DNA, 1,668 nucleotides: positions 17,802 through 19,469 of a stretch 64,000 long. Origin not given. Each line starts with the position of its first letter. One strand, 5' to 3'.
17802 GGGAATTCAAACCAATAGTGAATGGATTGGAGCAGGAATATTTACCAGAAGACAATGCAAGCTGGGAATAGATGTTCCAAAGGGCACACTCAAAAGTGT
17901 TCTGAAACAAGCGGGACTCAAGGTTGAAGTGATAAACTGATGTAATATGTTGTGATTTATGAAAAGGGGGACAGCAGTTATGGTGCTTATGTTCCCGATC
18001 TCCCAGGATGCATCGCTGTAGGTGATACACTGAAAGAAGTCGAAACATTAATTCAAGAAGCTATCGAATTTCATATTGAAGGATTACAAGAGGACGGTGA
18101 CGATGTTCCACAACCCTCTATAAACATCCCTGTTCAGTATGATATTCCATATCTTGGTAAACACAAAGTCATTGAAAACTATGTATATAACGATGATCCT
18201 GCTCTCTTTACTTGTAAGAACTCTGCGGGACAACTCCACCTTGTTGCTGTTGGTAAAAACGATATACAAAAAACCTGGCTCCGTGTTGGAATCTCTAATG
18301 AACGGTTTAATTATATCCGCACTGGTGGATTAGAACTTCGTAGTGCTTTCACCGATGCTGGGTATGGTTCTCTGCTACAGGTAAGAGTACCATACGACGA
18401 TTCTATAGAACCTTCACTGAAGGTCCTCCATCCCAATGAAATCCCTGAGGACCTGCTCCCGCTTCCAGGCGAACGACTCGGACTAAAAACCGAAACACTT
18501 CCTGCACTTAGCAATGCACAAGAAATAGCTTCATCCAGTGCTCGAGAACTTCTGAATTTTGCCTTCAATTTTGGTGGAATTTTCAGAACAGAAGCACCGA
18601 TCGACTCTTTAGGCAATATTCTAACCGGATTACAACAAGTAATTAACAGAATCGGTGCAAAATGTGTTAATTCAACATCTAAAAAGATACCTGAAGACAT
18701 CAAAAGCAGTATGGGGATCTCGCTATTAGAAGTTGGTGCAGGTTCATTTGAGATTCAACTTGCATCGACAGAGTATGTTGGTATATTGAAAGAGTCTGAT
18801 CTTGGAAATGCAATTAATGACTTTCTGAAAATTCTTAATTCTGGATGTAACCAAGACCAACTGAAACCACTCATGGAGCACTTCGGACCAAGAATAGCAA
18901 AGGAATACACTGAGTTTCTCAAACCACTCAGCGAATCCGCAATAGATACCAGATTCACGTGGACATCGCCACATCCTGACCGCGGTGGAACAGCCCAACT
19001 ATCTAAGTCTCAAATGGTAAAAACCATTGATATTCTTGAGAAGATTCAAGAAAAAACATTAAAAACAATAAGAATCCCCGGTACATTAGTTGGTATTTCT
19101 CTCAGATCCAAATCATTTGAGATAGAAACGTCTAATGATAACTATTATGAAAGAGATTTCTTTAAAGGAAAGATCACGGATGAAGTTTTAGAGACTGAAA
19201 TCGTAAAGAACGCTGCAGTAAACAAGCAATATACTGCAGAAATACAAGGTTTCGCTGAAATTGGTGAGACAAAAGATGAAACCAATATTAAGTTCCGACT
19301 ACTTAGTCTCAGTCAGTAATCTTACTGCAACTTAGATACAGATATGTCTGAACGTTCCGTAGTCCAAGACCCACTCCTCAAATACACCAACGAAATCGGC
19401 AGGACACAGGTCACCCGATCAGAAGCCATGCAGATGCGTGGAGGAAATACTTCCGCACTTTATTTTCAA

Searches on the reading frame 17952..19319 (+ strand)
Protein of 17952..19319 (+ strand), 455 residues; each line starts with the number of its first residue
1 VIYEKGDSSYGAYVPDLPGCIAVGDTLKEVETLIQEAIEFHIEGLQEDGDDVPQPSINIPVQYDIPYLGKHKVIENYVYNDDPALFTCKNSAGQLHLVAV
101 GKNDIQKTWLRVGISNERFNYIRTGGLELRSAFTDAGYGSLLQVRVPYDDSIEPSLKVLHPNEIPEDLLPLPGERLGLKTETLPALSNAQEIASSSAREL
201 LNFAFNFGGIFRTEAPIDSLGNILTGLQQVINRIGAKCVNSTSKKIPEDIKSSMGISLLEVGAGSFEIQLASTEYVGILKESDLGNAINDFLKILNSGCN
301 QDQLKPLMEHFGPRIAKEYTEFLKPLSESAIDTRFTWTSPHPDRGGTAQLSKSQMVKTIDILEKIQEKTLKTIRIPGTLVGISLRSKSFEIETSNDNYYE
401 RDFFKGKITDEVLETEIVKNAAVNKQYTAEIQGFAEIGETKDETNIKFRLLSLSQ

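Call 7: search_protein_families(library=pfam, proteins=[window:17952-19319:+], max_evalue=0.01)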
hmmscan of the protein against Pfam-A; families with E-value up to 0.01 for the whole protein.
window:17952-19319:+ (455 aa): 3 families
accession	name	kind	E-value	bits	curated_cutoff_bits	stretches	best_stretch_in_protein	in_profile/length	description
PF20215.3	DUF6575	-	3.9e-21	75.9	26.6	1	66-235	8-176/218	Family of unknown function (DUF6575)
PF15919.11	HicB_lk_antitox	-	3.6e-13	50.2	27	1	4-56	7-59/123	HicB_like antitoxin of bacterial toxin-antitoxin system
PF21748.3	UPF0150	-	2.7e-05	24.4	27.3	1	3-42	12-53/64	UPF0150-like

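Call 27: find_encoding_contigs(protein=window:17952-19319:+, flank=10000, max_places=10)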
Protein window:17952-19319:+ (455 aa): 2 contigs read that carry it; 2 places shown.
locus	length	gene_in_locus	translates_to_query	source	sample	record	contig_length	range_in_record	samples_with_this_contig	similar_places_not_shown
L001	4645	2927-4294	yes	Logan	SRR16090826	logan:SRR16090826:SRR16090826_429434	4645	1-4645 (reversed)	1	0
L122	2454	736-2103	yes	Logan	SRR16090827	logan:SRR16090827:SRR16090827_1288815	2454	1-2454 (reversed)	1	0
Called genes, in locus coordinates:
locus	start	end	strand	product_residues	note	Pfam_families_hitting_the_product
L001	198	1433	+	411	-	PF01420:Methylase_S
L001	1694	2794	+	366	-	PF14516:AAA_35, PF13191:AAA_16, PF13401:AAA_22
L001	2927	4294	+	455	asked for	PF15919:HicB_lk_antitox, PF20215:DUF6575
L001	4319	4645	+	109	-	?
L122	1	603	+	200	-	?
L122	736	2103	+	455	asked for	PF15919:HicB_lk_antitox, PF20215:DUF6575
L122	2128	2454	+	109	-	?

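Call 28: find_related_loci(query=window:17952-19319:+, collection=metagenome_contigs, flank=10000)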
Query window:17952-19319:+ (455 aa) in metagenome_contigs; peptide patterns used: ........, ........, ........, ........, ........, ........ (x = any residue, [..] = any of these).
191 stretches matched a pattern, but none encodes a relative of the query by tblastn (E <= 1e-3).

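Call 29: find_homologous_proteins(query=window:17952-19319:+, max_evalue=0.00001)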
Query window:17952-19319:+ (455 aa): 121 proteins with E <= 0.00001 among 8000 candidates; the best 120 are listed.
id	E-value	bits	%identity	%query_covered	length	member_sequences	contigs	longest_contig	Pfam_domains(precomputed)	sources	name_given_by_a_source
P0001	0.0e+0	1016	100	100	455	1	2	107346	PF15919.12,PF20215.4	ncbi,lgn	-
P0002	4.1e-265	898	86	100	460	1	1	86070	PF15919.12,PF20215.4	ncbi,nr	ncbi:hypothetical protein C6497_01600 [Candidatus Poribacteria bacterium]|nr:MAG: hypothetical prote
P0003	6.1e-250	848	82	100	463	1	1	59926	PF15919.12,PF20215.4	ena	-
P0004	6.7e-246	835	81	100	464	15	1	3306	PF15919.12,PF20215.4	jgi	jgi:predicted RNase H-like HicB family nuclease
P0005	7.6e-245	831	80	100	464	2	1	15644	PF15919.12,PF20215.4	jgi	-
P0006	1.0e-244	831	80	100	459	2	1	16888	PF15919.12,PF20215.4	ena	-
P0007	1.2e-244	831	80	100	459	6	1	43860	PF15919.12,PF20215.4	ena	-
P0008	2.7e-244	829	80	100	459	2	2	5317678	PF15919.12,PF20215.4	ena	-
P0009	8.7e-244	828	81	100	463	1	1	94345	PF15919.12,PF20215.4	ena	-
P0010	5.1e-242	822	80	100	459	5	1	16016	PF15919.12,PF20215.4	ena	-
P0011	4.6e-241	819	78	100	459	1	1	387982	PF15919.12,PF20215.4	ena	-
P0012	1.6e-240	817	79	100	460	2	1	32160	PF15919.12,PF20215.4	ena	-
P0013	3.1e-240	816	79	100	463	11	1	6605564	PF15919.12,PF20215.4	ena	-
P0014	6.1e-240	815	79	100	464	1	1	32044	PF15919.12,PF20215.4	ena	-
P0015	1.5e-237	807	79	100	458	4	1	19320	PF15919.12,PF20215.4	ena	-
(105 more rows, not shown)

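Call 30: find_encoding_contigs(protein=P0002, flank=10000, max_places=3)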
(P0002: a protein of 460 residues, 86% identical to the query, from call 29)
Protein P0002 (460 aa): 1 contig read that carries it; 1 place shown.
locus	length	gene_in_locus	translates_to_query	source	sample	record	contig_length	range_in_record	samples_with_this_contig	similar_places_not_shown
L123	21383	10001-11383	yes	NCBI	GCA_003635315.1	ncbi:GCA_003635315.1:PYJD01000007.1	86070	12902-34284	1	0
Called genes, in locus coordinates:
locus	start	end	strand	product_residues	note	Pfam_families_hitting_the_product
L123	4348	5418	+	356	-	PF25164:CoiA_N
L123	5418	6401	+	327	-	PF10987:DUF2806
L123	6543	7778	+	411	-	PF01420:Methylase_S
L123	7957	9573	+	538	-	PF14516:AAA_35, PF13191:AAA_16 (weak), PF13401:AAA_22, PF28130:DUF8371 (weak)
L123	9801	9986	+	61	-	PF07927:HicA_toxin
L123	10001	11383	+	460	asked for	PF15919:HicB_lk_antitox, PF20215:DUF6575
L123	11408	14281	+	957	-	PF04313:HSDR_N, PF00270:DEAD, PF04851:ResIII, PF18766:SWI2_SNF2, PF22679:T1R_D3-like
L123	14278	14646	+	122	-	PF01863:YgjP-like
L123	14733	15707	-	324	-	PF06067:DUF932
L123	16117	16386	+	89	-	-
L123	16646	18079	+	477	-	PF06917:Pectate_lyase_2 (faint)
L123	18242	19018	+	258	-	PF01261:AP_endonuc_2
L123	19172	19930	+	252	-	PF01261:AP_endonuc_2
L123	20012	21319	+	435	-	PF05193:Peptidase_M16_C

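Call 31: find_encoding_contigs(protein=P0003, flank=10000, max_places=3)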
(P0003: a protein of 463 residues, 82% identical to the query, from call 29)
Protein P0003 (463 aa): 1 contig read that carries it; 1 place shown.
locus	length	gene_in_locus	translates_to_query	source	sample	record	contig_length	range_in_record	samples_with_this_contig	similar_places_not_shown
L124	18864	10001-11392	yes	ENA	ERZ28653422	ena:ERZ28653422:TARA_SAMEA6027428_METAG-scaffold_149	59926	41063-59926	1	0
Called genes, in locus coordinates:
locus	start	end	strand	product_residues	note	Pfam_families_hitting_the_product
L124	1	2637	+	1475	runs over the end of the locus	PF04733:Coatomer_E (faint), PF13424:TPR_12 (faint), PF00515:TPR_1 (faint), PF07719:TPR_2 (faint), PF12895:ANAPC3 (faint), PF13428:TPR_14 (faint), PF13432:TPR_16 (faint), PF20698:PIN-TPR-GreABC, +1 more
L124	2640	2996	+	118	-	PF18480:DUF5615 (weak)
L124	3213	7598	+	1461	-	-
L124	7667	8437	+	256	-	PF04471:Mrr_cat (weak)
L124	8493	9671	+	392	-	PF01420:Methylase_S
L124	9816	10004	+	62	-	PF07927:HicA_toxin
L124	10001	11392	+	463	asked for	PF15919:HicB_lk_antitox, PF20215:DUF6575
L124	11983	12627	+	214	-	-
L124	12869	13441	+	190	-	PF05685:Uma2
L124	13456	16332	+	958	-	PF04313:HSDR_N, PF00176:SNF2-rel_dom (faint), PF00270:DEAD, PF04851:ResIII, PF18766:SWI2_SNF2, PF22679:T1R_D3-like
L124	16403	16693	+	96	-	PF01863:YgjP-like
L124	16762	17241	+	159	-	-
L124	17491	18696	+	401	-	PF02321:OEP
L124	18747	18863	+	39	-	?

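Call 32: find_encoding_contigs(protein=P0008, flank=10000, max_places=3)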
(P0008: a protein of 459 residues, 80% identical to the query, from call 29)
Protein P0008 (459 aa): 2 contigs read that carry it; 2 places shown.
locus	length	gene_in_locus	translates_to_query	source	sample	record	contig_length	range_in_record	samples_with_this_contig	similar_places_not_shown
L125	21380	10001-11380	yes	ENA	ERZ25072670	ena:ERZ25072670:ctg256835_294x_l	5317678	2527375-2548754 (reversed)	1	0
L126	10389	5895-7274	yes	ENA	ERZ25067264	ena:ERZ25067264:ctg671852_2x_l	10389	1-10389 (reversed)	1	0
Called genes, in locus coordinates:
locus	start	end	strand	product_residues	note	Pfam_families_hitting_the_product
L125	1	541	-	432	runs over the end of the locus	PF00155:Aminotran_1_2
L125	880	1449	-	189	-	PF01609:DDE_Tnp_1, PF13359:DDE_Tnp_4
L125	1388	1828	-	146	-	PF13613:HTH_Tnp_4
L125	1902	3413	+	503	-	PF12450:vWF_A, PF00092:VWA, PF13519:VWA_2, PF13768:VWA_3, PF12034:YfbK_C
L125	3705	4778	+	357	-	-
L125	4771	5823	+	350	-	PF02016:Peptidase_S66, PF17676:Peptidase_S66C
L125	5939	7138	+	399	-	PF13439:Glyco_transf_4, PF13579:Glyco_trans_4_4 (weak), PF13692:Glyco_trans_1_4, PF00534:Glycos_transf_1, PF13524:Glyco_trans_1_2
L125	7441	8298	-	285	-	PF13385:Laminin_G_3, PF02210:Laminin_G_2 (weak)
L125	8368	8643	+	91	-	-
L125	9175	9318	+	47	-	-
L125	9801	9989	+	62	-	PF07927:HicA_toxin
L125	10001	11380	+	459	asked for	PF15919:HicB_lk_antitox, PF20215:DUF6575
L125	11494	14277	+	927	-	PF04313:HSDR_N, PF00176:SNF2-rel_dom (weak), PF00270:DEAD, PF04851:ResIII, PF18766:SWI2_SNF2, PF22679:T1R_D3-like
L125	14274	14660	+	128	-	PF01863:YgjP-like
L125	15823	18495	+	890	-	PF00330:Aconitase, PF00694:Aconitase_C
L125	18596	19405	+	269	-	PF13385:Laminin_G_3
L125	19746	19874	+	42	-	-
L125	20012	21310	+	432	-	PF08867:FRG, PF13414:TPR_11, PF00515:TPR_1, PF13414:TPR_11, PF00515:TPR_1, PF13414:TPR_11, PF13431:TPR_17, PF13414:TPR_11, +15 more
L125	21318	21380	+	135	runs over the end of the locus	PF14302:DUF4377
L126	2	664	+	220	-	?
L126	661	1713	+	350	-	PF02016:Peptidase_S66, PF17676:Peptidase_S66C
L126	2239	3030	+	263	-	PF13439:Glyco_transf_4 (weak), PF13692:Glyco_trans_1_4, PF00534:Glycos_transf_1, PF13524:Glyco_trans_1_2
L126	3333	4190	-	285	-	PF13385:Laminin_G_3, PF02210:Laminin_G_2 (weak)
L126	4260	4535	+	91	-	-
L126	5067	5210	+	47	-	-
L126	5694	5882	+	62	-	PF07927:HicA_toxin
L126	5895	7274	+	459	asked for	PF15919:HicB_lk_antitox, PF20215:DUF6575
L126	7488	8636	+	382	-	PF04313:HSDR_N, PF00176:SNF2-rel_dom (weak), PF00270:DEAD, PF04851:ResIII, PF18766:SWI2_SNF2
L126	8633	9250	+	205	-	PF22679:T1R_D3-like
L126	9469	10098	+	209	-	PF11867:T1RH-like_C (weak)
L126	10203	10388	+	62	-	?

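Call 38: search_protein_families(library=pfam, proteins=[L123:87-4184:+, L124:3213-7598:+, L123:7957-9573:+, L123:9801-9986:+, L123:14278-14646:+], max_evalue=0.001)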
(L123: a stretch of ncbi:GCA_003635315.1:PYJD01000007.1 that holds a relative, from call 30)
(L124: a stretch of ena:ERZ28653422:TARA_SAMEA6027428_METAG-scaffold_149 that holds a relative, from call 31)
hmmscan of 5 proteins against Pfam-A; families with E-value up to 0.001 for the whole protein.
L123:87-4184:+ (1365 aa): 12 families
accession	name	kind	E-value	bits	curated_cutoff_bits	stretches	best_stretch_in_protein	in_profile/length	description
PF20698.3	PIN-TPR-GreABC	-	2.2e-27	96.4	27.8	1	927-1069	1-137/138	PIN domain associated with the TPR-GreAB-C-PIN system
PF14559.12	TPR_19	-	1.1e-24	87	25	0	411-458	5-53/68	Tetratricopeptide repeat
PF13428.12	TPR_14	-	5.8e-16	57.8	23.5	0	613-645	10-42/44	Tetratricopeptide repeat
PF07719.23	TPR_2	-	3.8e-13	48.9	27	0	367-393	5-31/34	Tetratricopeptide repeat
PF12895.13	ANAPC3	-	1.2e-11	45.2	27.2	1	550-626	2-78/82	Anaphase-promoting complex, cyclosome, subunit 3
PF00515.34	TPR_1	-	7.2e-10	38.7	27.8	0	368-392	6-30/34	Tetratricopeptide repeat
PF13432.12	TPR_16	-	9.4e-10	39.2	32.7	0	182-236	6-60/65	Tetratricopeptide repeat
PF04733.20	Coatomer_E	-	1.5e-09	38.1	21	0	175-262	203-287/290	Coatomer epsilon subunit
PF13371.12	TPR_9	-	6.7e-07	29.7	35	0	363-392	29-58/73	Tetratricopeptide repeat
PF13181.12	TPR_8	-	1.5e-05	25.2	25.7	0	505-530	5-30/34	Tetratricopeptide repeat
PF10300.15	Iml2-TPR_39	-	3.9e-05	23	22.2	1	480-571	243-336/467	Iml2/Tetratricopeptide repeat protein 39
PF25062.1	ARM_TT21_N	-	0.00012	22.3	40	0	183-269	72-196/222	Tetratricopeptide repeat protein 21 N-terminal ARM repeat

L124:3213-7598:+ (1461 aa): 1 family
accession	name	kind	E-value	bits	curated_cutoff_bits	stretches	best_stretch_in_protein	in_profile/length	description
PF05729.18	NACHT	-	0.00012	22.3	26.7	1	371-493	5-133/167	NACHT domain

L123:7957-9573:+ (538 aa): 6 families
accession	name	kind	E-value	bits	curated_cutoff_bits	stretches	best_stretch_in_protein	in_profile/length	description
PF14516.12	AAA_35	-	3.3e-15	56.2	27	1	41-269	27-249/331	AAA-like domain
PF13401.12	AAA_22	-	1e-08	36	27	1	45-191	5-122/130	AAA domain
PF13191.12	AAA_16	-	2.4e-07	31.8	32.6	1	30-161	4-145/167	AAA ATPase domain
PF13173.12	AAA_14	-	0.00023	21.6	27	0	46-103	3-57/129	AAA domain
PF01637.24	ATPase_2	-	0.00034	20.9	33.2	1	31-254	4-219/225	ATPase domain predominantly from Archaea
PF08378.17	NERD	-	0.0005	21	22.1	0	432-481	11-64/111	Nuclease-related domain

L123:9801-9986:+ (61 aa): 1 family
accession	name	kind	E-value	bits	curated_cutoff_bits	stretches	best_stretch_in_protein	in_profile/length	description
PF07927.17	HicA_toxin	-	1.1e-21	77.2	27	1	3-60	1-58/58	HicA toxin of bacterial toxin-antitoxin,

L123:14278-14646:+ (122 aa): 1 family
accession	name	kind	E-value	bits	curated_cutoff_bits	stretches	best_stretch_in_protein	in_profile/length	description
PF01863.23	YgjP-like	-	1.1e-29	104.4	26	1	11-103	114-206/207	YgjP-like, metallopeptidase domain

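Call 49: search_protein_families(library=padloc, proteins=[L123:7957-9573:+, L123:9801-9986:+, window:17952-19319:+, L123:11408-14281:+], max_evalue=0.001)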
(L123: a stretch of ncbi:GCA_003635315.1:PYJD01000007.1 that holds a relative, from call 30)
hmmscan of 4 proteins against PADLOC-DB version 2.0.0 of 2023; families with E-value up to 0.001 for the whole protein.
L123:7957-9573:+ (538 aa): 3 families
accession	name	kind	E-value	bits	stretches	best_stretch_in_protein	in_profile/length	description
PDLC04789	PDC-S01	-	7.9e-05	19.8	1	37-75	9-47/375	-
PDLC04980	PDC-S26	-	0.00028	18.4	1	450-504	102-152/389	-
PDLC04983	PDC-S26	-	0.00094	16.7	0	444-492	91-135/413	-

L123:9801-9986:+ (61 aa): 0 families

window:17952-19319:+ (455 aa): 4 families
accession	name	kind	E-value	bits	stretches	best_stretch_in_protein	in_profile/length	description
PDLC04749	PDC-M63B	-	4.2e-13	47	1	214-403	74-262/309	-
PDLC04747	PDC-M63B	-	2.6e-11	41.3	1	216-445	79-300/309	-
PDLC04750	PDC-M63B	-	2.7e-06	24.9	1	243-372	111-241/313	-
PDLC04748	PDC-M63B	-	1.1e-05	22.5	1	216-396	79-259/326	-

L123:11408-14281:+ (957 aa): 9 families
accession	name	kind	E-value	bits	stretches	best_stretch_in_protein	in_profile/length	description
PDLC03040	REase_I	-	4.4e-97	324.1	1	17-894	20-947/1029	Type I restriction enzyme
PDLC03044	REase_I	-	4.6e-63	211.6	2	98-506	101-516/1034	Type I restriction enzyme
PDLC03048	REase_I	-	8e-62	207.6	2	42-539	35-523/976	Type I restriction enzyme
PDLC03041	REase_I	-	3.5e-60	202.1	2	211-660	277-744/1099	Type I restriction enzyme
PDLC03046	REase_I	-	1.1e-32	110.9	3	84-324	80-335/1025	Type I restriction enzyme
PDLC03045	REase_I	-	6.4e-26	88.6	2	126-446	129-466/995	Type I restriction enzyme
PDLC03043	REase_I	-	4.5e-16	56.9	1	91-265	110-289/313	Type I restriction enzyme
PDLC02707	PbeA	-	4.4e-11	40.1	1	216-456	215-460/672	PbeA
PDLC02704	PbeA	-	1.7e-10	38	1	240-454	246-463/682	PbeA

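Call 50: search_protein_families(library=ncbifam, proteins=[L123:7957-9573:+, window:17952-19319:+, L123:11408-14281:+], max_evalue=0.001)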
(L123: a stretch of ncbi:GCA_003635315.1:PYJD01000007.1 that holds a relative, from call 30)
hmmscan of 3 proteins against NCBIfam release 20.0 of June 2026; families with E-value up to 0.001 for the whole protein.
L123:7957-9573:+ (538 aa): 2 families
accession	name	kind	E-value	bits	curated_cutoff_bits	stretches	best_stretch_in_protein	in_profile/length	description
TIGR02928.1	TIGR02928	subfamily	7.4e-05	21.8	181.3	1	129-229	108-211/366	orc1/cdc6 family replication initiation protein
NF053861.1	DS8_antiphage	equivalog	0.00036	18.4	790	1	34-156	359-482/994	anti-phage protein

window:17952-19319:+ (455 aa): 0 families

L123:11408-14281:+ (957 aa): 2 families
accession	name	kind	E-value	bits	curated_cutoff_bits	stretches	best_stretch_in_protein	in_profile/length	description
TIGR00348.1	hsdR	subfamily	6.6e-148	494.2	284.55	1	6-658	3-666/674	HsdR family type I site-specific deoxyribonuclease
TIGR04095.1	dnd_restrict_1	equivalog_domain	3.1e-05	23.2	600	1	246-350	6-102/451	DNA phosphorothioation system restriction enzyme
